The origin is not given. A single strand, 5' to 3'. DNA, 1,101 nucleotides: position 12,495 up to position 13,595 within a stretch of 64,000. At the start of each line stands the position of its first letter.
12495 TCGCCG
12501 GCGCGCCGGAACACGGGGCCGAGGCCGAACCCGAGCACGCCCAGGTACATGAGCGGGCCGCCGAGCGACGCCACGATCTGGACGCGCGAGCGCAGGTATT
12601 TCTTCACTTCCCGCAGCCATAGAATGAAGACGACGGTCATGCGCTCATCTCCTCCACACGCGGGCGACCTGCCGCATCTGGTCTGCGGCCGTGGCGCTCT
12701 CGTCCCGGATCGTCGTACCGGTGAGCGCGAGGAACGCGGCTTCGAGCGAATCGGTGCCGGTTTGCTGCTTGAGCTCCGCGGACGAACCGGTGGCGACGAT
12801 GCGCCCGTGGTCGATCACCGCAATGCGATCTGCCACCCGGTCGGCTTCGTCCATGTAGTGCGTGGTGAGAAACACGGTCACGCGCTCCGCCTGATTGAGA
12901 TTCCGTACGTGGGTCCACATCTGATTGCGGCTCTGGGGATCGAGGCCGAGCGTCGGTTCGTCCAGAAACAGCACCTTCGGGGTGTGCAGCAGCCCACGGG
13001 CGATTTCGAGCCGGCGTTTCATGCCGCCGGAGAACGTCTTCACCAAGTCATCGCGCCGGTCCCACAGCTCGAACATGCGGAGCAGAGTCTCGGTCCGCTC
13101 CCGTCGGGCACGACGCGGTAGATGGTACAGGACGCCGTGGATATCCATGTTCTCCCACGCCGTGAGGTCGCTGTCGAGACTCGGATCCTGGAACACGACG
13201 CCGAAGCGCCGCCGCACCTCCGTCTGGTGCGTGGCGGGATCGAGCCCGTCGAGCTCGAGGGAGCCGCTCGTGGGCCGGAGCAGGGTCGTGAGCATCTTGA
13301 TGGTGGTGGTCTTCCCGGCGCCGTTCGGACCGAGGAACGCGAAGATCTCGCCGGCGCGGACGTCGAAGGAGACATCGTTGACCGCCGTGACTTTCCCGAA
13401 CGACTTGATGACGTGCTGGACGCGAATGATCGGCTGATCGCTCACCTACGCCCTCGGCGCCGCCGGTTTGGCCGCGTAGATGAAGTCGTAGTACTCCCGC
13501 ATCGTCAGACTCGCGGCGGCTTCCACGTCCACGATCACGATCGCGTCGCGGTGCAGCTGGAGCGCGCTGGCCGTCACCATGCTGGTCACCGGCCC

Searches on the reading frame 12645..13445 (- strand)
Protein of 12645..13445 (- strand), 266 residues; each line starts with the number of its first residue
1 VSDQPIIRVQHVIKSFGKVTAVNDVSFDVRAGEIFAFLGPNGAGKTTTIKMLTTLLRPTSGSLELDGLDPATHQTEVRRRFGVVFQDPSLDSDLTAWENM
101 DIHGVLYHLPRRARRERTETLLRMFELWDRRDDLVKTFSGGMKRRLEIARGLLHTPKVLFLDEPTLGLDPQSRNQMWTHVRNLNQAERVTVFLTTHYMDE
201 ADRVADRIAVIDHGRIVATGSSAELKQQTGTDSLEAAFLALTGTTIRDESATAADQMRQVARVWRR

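Call 82: find_encoding_contigs(protein=window:12645-13445:-, flank=10000, max_places=4)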
Protein window:12645-13445:- (266 aa): no gene with exactly this product is on record in the collection.
